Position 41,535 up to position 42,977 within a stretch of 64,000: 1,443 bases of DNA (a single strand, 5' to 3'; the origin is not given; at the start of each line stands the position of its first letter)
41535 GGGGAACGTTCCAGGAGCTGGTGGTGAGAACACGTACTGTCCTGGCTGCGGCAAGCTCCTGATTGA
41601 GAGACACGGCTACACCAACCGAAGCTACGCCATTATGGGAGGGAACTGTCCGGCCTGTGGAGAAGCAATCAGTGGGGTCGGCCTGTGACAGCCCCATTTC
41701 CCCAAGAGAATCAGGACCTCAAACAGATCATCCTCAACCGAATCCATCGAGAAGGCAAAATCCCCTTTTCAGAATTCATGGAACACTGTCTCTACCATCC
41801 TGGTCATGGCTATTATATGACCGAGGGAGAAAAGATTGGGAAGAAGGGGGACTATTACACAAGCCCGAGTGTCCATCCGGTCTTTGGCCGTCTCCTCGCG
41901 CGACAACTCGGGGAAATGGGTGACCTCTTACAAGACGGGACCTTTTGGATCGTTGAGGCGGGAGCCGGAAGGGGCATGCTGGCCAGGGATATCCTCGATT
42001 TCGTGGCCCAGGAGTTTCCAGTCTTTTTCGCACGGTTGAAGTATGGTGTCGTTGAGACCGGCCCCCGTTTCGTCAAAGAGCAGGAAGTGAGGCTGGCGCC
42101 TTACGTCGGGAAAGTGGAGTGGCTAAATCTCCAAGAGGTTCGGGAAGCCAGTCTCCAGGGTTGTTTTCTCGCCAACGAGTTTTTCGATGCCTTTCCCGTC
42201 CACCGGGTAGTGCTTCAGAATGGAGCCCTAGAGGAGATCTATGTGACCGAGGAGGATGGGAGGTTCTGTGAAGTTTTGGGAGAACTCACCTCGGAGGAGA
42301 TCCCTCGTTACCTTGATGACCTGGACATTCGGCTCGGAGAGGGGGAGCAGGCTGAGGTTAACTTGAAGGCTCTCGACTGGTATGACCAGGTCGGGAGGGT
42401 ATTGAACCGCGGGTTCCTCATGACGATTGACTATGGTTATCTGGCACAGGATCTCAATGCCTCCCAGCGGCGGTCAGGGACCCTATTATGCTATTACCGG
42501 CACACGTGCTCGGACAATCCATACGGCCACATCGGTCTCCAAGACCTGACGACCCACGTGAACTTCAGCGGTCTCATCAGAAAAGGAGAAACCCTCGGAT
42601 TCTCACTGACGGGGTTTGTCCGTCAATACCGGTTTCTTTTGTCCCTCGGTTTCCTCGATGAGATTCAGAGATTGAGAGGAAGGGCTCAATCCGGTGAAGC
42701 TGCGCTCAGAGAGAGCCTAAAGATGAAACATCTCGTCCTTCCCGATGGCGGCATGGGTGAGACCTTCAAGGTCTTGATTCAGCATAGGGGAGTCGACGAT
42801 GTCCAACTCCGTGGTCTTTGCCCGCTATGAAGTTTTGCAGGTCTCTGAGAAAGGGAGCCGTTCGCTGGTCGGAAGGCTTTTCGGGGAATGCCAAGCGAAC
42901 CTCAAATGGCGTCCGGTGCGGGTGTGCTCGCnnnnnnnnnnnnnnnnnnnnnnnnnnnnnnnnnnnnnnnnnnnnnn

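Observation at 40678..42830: AmmeMemoRadiSam-type radical SAM enzyme translationally coupled to a MidA/NDUFAF7-like methyltransferase, beside moeA-mobB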

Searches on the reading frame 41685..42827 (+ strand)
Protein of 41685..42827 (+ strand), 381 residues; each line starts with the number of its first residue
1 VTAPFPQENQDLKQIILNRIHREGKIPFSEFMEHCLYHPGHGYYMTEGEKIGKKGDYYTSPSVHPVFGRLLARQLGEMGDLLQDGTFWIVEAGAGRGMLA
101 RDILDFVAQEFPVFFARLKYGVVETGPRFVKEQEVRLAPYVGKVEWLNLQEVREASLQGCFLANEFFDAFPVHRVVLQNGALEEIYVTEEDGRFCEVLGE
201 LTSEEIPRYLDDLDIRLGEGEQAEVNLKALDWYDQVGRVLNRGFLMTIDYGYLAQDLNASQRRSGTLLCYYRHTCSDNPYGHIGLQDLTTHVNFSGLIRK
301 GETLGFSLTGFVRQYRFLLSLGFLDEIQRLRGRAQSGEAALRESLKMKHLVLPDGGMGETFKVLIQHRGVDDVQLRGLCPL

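Call 3: search_protein_families(library=ncbifam, proteins=[window:41685-42827:+], max_evalue=0.001)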
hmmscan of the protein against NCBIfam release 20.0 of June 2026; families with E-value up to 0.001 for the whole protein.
window:41685-42827:+ (381 aa): 0 families

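Call 4: search_protein_families(library=pfam, proteins=[window:41685-42827:+], max_evalue=0.001)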
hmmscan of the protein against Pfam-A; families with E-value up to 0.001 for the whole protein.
window:41685-42827:+ (381 aa): 1 family
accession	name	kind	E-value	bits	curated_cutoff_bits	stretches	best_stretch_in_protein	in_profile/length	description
PF02636.23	Methyltransf_28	-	8.6e-61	206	23.3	1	70-311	1-248/249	Putative S-adenosyl-L-methionine-dependent methyltransferase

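Call 7: find_homologous_proteins(query=window:41685-42827:+, max_evalue=1e-10)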
Query window:41685-42827:+ (381 aa): 4610 proteins with E <= 1e-10 among 8000 candidates; the best 120 are listed.
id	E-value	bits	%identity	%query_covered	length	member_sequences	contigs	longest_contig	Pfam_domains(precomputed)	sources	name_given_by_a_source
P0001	1.3e-259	879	100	100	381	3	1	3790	PF02636.24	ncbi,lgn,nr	ncbi:MAG: SAM-dependent methyltransferase [Proteobacteria bacterium]|nr:SAM-dependent methyltransfer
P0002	5.4e-182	623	73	98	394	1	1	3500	PF02636.24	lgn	-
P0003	3.6e-179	614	72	99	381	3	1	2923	PF02636.24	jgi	-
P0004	1.1e-176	606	70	99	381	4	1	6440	PF02636.24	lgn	-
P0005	1.5e-176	606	70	98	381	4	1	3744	PF02636.24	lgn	-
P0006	5.1e-174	597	68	98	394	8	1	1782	PF02636.24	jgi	jgi:SAM-dependent MidA family methyltransferase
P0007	3.6e-173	594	70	100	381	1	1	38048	PF02636.24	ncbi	-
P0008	8.6e-173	593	68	100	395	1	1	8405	PF02636.24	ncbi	-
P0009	9.1e-173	593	68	99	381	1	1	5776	PF02636.24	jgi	jgi:SAM-dependent MidA family methyltransferase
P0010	3.6e-172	591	69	98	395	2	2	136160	PF02636.24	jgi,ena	-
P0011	5.5e-172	590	67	98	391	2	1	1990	PF02636.24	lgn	-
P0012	5.3e-171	587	71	92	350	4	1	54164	PF02636.24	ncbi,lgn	-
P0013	6.0e-171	587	67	99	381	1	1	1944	PF02636.24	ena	-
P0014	5.8e-166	571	65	100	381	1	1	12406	PF02636.24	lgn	-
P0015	7.5e-163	560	64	100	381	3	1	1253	PF02636.24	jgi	jgi:SAM-dependent MidA family methyltransferase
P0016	8.0e-162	557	64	100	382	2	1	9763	PF02636.24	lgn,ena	-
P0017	1.6e-158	546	62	100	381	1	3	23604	PF02636.24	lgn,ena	-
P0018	1.9e-158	546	63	98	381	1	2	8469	PF02636.24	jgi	-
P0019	3.2e-158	545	63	99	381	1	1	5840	PF02636.24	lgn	-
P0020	1.4e-157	543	62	100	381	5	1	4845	PF02636.24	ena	-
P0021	7.0e-157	541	63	98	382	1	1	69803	PF02636.24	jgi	jgi:SAM-dependent MidA family methyltransferase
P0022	8.4e-156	537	63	98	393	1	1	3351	PF02636.24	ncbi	-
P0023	1.2e-155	537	63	100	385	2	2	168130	PF02636.24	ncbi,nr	ncbi:MAG: SAM-dependent methyltransferase [Deltaproteobacteria bacterium]|nr:SAM-dependent methyltra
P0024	1.1e-140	487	63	88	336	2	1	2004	PF02636.24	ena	-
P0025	4.7e-131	456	65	80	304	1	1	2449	PF02636.24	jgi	jgi:SAM-dependent MidA family methyltransferase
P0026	4.5e-127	443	54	97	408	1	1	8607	PF02636.24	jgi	jgi:SAM-dependent MidA family methyltransferase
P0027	6.2e-127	442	54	97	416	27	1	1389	PF02636.24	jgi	jgi:SAM-dependent MidA family methyltransferase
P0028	1.1e-126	441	52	99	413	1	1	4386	PF02636.24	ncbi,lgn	-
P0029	1.9e-126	441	53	97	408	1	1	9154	PF02636.24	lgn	-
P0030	2.9e-126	440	54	96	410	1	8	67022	PF02636.24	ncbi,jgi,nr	ncbi:MAG: hypothetical protein FJ130_14320 [Deltaproteobacteria bacterium]|nr:hypothetical protein [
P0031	5.0e-126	439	53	96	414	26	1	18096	PF02636.24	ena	-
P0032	2.9e-125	437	52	97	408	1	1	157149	PF02636.24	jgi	jgi:SAM-dependent MidA family methyltransferase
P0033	3.1e-125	437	54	96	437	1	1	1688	PF02636.24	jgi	jgi:SAM-dependent MidA family methyltransferase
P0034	3.5e-125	436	53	98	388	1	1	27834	PF02636.24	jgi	jgi:SAM-dependent MidA family methyltransferase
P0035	6.1e-125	436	54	96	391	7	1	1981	PF02636.24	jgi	jgi:SAM-dependent MidA family methyltransferase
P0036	8.0e-125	435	54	96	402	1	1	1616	PF02636.24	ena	-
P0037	1.3e-124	435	53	97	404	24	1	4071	PF02636.24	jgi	jgi:SAM-dependent MidA family methyltransferase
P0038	1.9e-124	434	52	97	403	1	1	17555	PF02636.24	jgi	jgi:SAM-dependent MidA family methyltransferase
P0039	2.1e-124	434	53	97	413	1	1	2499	PF02636.24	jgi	jgi:SAM-dependent MidA family methyltransferase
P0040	2.2e-124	434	52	97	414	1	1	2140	PF02636.24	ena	-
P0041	2.8e-124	433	51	97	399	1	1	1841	PF02636.24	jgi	jgi:SAM-dependent MidA family methyltransferase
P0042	4.1e-124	433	52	97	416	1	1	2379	PF02636.24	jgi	-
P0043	6.0e-124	432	54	96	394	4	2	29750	PF02636.24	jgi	jgi:SAM-dependent MidA family methyltransferase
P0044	7.0e-124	432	54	96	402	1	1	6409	PF02636.24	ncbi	-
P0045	7.1e-124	432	53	97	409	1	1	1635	PF02636.24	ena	-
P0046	7.2e-124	432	52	98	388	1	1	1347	PF02636.24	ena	-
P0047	7.2e-124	432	52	97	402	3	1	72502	PF02636.24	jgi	jgi:SAM-dependent MidA family methyltransferase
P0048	7.5e-124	432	52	99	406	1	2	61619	PF02636.24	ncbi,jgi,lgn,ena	-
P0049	1.3e-123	431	51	97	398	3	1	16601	PF02636.24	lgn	-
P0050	1.5e-123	431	52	96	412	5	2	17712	PF02636.24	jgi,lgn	jgi:SAM-dependent MidA family methyltransferase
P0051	1.6e-123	431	52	97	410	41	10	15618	PF02636.24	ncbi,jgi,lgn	-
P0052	1.6e-123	431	52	97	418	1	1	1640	PF02636.24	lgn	-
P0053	1.6e-123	431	52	97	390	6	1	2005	PF02636.24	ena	-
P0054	1.6e-123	431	52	97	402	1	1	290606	PF02636.24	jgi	jgi:SAM-dependent MidA family methyltransferase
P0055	1.9e-123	431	52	97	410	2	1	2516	PF02636.24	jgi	jgi:SAM-dependent MidA family methyltransferase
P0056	2.2e-123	430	52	96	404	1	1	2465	PF02636.24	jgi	jgi:SAM-dependent MidA family methyltransferase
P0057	2.4e-123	430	54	97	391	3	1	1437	PF02636.24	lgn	-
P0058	2.5e-123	430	51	98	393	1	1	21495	PF02636.24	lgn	-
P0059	2.6e-123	430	53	97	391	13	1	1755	PF02636.24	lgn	-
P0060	2.8e-123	430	52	97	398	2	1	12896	PF02636.24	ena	-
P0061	2.8e-123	430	52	96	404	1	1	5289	PF02636.24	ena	-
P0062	3.1e-123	430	53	96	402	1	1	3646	PF02636.24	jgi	jgi:SAM-dependent MidA family methyltransferase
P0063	3.7e-123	430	52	97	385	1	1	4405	PF02636.24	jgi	-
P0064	4.0e-123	430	51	99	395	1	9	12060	PF02636.24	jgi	-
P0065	5.1e-123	429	53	97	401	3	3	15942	PF02636.24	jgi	jgi:SAM-dependent MidA family methyltransferase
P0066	5.8e-123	429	52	96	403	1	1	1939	PF02636.24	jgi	-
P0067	6.1e-123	429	52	97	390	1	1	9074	PF02636.24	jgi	jgi:SAM-dependent MidA family methyltransferase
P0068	6.5e-123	429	53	97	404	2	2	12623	PF02636.24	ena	-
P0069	7.8e-123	429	52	96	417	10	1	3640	PF02636.24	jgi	-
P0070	8.2e-123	429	53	97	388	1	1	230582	PF02636.24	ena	-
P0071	8.4e-123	429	51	97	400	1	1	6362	PF02636.24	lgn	-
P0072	9.5e-123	428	51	97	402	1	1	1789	PF02636.24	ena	-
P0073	1.0e-122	428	52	97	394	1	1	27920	PF02636.24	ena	-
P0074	1.1e-122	428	53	96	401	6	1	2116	PF02636.24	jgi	jgi:SAM-dependent MidA family methyltransferase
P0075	1.3e-122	428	52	97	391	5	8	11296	PF02636.24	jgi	jgi:SAM-dependent MidA family methyltransferase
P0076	1.4e-122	428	52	97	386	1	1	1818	PF02636.24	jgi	-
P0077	1.4e-122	428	53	96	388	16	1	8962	PF02636.24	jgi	jgi:SAM-dependent MidA family methyltransferase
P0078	1.5e-122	428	51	98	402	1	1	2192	PF02636.24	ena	-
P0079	1.6e-122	428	53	97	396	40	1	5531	PF02636.24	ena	-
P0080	2.0e-122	427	52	97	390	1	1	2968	PF02636.24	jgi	-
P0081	2.4e-122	427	52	96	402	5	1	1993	PF02636.24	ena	-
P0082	2.8e-122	427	52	97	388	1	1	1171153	PF02636.24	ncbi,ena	-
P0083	3.3e-122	427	51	96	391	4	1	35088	PF02636.24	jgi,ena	-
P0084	3.5e-122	426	51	97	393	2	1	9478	PF02636.24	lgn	-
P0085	3.5e-122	426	53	96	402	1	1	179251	PF02636.24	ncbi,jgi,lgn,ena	ncbi:MAG: SAM-dependent methyltransferase [Thermodesulfobacteriota bacterium]|jgi:SAM-dependent MidA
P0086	3.5e-122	426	53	97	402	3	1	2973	PF02636.24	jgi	jgi:SAM-dependent MidA family methyltransferase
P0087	5.4e-122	426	51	96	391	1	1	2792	PF02636.24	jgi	jgi:SAM-dependent MidA family methyltransferase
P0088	9.3e-122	425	52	97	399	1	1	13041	PF02636.24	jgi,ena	-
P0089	9.7e-122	425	50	97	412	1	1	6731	PF02636.24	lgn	-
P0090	9.9e-122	425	52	97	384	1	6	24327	PF02636.24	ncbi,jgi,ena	-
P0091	1.2e-121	425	52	97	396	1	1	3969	PF02636.24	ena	-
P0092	1.3e-121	425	52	98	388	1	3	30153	PF02636.24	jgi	jgi:SAM-dependent MidA family methyltransferase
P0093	1.5e-121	424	51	97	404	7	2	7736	PF02636.24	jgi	jgi:SAM-dependent MidA family methyltransferase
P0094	1.5e-121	424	52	98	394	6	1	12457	PF02636.24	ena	-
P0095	1.5e-121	424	53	96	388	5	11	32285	PF02636.24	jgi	jgi:SAM-dependent MidA family methyltransferase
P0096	1.6e-121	424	53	96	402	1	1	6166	PF02636.24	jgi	jgi:SAM-dependent MidA family methyltransferase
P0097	1.7e-121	424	52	96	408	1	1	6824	PF02636.24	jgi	-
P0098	1.8e-121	424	51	97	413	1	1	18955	PF02636.24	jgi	jgi:SAM-dependent MidA family methyltransferase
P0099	1.9e-121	424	53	96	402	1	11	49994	PF02636.24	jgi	jgi:SAM-dependent MidA family methyltransferase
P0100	2.1e-121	424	51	99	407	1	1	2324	PF02636.24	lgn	-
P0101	2.1e-121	424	52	97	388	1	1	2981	PF02636.24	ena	-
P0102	2.1e-121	424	52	97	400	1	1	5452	PF02636.24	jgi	-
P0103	2.2e-121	424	51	97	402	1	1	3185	PF02636.24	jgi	jgi:SAM-dependent MidA family methyltransferase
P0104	2.3e-121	424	52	97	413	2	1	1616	PF02636.24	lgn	-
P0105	2.5e-121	424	51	98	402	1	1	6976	PF02636.24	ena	-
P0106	2.6e-121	424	52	97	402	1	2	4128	PF02636.24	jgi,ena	-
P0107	2.8e-121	424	53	96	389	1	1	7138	PF02636.24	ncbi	-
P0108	2.9e-121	423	53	97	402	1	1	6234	PF02636.24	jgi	jgi:SAM-dependent MidA family methyltransferase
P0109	3.0e-121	423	51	96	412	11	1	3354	PF02636.24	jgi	jgi:SAM-dependent MidA family methyltransferase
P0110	3.0e-121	423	53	96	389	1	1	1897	PF02636.24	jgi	-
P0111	3.4e-121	423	51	96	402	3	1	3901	PF02636.24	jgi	-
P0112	3.7e-121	423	51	96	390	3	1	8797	PF02636.24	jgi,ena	-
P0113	3.7e-121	423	52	98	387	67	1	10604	PF02636.24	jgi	jgi:SAM-dependent MidA family methyltransferase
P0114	3.9e-121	423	52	97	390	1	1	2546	PF02636.24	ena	-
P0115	4.0e-121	423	51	97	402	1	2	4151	PF02636.24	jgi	jgi:SAM-dependent MidA family methyltransferase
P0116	4.1e-121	423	51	97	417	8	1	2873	PF02636.24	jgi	jgi:SAM-dependent MidA family methyltransferase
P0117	4.2e-121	423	51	96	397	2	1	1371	PF02636.24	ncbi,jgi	jgi:SAM-dependent MidA family methyltransferase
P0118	4.8e-121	423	51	98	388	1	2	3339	PF02636.24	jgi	jgi:SAM-dependent MidA family methyltransferase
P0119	4.8e-121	423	51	97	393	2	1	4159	PF02636.24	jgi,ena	-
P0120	4.9e-121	423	51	97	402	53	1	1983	PF02636.24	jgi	jgi:SAM-dependent MidA family methyltransferase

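Call 9: find_encoding_contigs(protein=P0010, flank=8000, max_places=2)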
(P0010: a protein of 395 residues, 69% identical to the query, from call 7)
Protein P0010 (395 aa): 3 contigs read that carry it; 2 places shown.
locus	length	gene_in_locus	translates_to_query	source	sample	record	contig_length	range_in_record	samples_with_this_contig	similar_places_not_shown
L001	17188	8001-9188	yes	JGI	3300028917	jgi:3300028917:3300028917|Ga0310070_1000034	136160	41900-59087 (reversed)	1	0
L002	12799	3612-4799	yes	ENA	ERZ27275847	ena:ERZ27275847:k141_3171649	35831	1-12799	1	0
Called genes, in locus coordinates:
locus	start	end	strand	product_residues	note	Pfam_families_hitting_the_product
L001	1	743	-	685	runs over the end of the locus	PF05378:Hydant_A_N, PF01968:Hydantoinase_A, PF19278:Hydant_A_C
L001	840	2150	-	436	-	PF06808:DctM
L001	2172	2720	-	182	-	PF04290:DctQ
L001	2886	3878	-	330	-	PF03480:DctP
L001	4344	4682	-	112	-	-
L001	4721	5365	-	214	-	PF03205:MobB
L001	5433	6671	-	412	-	PF03453:MoeA_N, PF00994:MoCF_biosynth, PF03454:MoeA_C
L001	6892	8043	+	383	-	PF04055:Radical_SAM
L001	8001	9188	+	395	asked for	PF02636:Methyltransf_28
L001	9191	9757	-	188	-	PF02441:Flavoprotein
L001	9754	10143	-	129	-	PF21758:LpdD_chaperone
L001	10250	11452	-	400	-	PF00037:Fer4, PF12797:Fer4_2 (weak), PF12837:Fer4_6 (weak), PF12838:Fer4_7 (weak), PF13237:Fer4_10, PF14697:Fer4_21, PF01012:ETF, PF00766:ETF_alpha, +3 more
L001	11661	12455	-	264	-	PF01012:ETF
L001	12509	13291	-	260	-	PF00378:ECH_1, PF16113:ECH_2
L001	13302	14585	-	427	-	PF00108:Thiolase_N, PF00109:ketoacyl-synt (faint), PF00108:Thiolase_N, PF02803:Thiolase_C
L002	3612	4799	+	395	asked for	PF02636:Methyltransf_28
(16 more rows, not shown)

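Call 10: find_encoding_contigs(protein=P0023, flank=8000, max_places=2)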
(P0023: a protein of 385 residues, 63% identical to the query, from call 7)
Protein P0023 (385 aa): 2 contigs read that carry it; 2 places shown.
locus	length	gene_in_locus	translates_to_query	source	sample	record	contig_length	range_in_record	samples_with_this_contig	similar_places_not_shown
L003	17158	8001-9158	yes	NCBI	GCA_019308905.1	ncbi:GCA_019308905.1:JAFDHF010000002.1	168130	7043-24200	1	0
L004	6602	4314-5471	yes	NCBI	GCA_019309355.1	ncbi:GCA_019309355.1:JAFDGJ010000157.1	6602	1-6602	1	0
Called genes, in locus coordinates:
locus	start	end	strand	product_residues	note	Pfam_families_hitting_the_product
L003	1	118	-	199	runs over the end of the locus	PF00583:Acetyltransf_1, PF13508:Acetyltransf_7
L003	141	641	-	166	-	PF00582:Usp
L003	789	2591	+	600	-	PF01590:GAF, PF13185:GAF_2, PF13492:GAF_3, PF13487:HD_5, PF01966:HD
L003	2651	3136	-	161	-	PF02464:CinA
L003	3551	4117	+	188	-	PF08534:Redoxin, PF00255:GSHPx, PF00578:AhpC-TSA, PF00085:Thioredoxin (weak), PF13905:Thioredoxin_8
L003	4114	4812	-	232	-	PF07920:DUF1684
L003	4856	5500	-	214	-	PF03205:MobB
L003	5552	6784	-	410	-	PF03453:MoeA_N, PF03454:MoeA_C (faint), PF00994:MoCF_biosynth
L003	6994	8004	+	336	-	PF04055:Radical_SAM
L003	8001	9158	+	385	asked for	PF02636:Methyltransf_28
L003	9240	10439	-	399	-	PF00037:Fer4, PF12797:Fer4_2 (weak), PF13187:Fer4_9, PF13237:Fer4_10, PF14697:Fer4_21, PF00037:Fer4, PF01012:ETF, PF00766:ETF_alpha, +7 more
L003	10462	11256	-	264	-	PF01012:ETF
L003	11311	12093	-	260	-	PF00378:ECH_1, PF16113:ECH_2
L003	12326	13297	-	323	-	PF13623:SurA_N_2, PF13624:SurA_N_3, PF09312:SurA_N, PF13145:Rotamase_2, PF13616:Rotamase_3, PF00639:Rotamase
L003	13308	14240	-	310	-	PF13623:SurA_N_2, PF13624:SurA_N_3, PF09312:SurA_N, PF13145:Rotamase_2, PF00639:Rotamase, PF13616:Rotamase_3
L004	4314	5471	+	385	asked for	PF02636:Methyltransf_28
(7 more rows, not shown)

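Call 11: find_encoding_contigs(protein=P0082, flank=8000, max_places=2)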
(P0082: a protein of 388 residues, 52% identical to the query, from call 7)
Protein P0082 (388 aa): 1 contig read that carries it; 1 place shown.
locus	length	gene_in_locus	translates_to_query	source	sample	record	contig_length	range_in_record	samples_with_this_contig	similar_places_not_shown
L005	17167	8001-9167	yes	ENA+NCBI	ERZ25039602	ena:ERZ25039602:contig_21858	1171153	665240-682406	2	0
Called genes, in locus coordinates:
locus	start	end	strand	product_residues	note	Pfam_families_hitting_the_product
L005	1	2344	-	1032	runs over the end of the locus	PF00873:ACR_tran, PF02355:SecD_SecF_C (faint), PF03176:MMPL (weak)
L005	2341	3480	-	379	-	PF25917:BSH_RND, PF25973:BSH_CzcB (weak), PF25876:HH_MFP_RND, PF25944:Beta-barrel_RND, PF25954:Beta-barrel_RND_2 (faint), PF25967:RND-MFP_C, PF25975:CzcB_C, PF25989:YknX_C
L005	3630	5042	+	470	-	PF00072:Response_reg, PF00158:Sigma54_activat, PF14532:Sigma54_activ_2, PF07724:AAA_2 (weak), PF07728:AAA_5, PF25601:AAA_lid_14, PF02954:HTH_8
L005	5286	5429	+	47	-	-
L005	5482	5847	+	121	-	PF00072:Response_reg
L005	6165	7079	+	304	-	PF09924:LPG_synthase_C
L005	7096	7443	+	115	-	PF02627:CMD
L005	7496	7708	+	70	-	-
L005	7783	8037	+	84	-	-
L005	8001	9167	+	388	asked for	PF02636:Methyltransf_28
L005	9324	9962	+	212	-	PF02525:Flavodoxin_2, PF03358:FMN_red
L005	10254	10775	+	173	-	PF01965:DJ-1_PfpI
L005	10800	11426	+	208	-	PF02915:Rubrerythrin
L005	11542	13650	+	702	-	PF00403:HMA, PF00122:E1-E2_ATPase, PF00702:Hydrolase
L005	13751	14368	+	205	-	PF13577:SnoaL_4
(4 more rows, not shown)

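Call 23: find_related_loci(query=A2, collection=metagenome_contigs, flank=7000)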
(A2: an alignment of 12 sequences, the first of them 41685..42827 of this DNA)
Query A2 (381 aa) in metagenome_contigs; peptide patterns used: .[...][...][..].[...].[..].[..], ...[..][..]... (x = any residue, [..] = any of these).
600 stretches matched a pattern (row limit reached: there are more); 419 encode a relative of the query (tblastn E <= 1e-3); the best 80 are kept; 80 distinct loci.
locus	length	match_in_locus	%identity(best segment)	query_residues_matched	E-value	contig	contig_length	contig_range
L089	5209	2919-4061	71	1-381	0e+0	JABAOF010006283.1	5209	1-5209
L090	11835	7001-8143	71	1-381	0e+0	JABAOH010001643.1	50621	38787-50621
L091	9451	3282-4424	70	1-381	0e+0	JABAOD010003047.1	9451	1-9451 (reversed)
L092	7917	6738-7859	63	8-381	4e-162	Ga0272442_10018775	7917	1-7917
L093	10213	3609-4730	62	8-381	3e-157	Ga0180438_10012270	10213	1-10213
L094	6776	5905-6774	70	1-290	3e-142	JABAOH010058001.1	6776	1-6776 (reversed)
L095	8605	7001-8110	53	12-378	5e-129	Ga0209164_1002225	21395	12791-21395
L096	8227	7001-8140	53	5-378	7e-128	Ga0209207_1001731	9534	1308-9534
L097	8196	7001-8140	53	5-378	5e-128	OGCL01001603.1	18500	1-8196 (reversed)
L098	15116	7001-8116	53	10-378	1e-127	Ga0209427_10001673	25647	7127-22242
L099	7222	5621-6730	52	12-378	2e-127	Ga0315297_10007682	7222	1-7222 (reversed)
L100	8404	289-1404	53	10-378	1e-127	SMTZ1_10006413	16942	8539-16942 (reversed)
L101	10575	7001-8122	52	8-378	5e-127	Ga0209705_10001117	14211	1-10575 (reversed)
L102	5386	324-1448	52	7-378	3e-127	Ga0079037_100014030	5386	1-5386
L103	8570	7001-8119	52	9-378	1e-126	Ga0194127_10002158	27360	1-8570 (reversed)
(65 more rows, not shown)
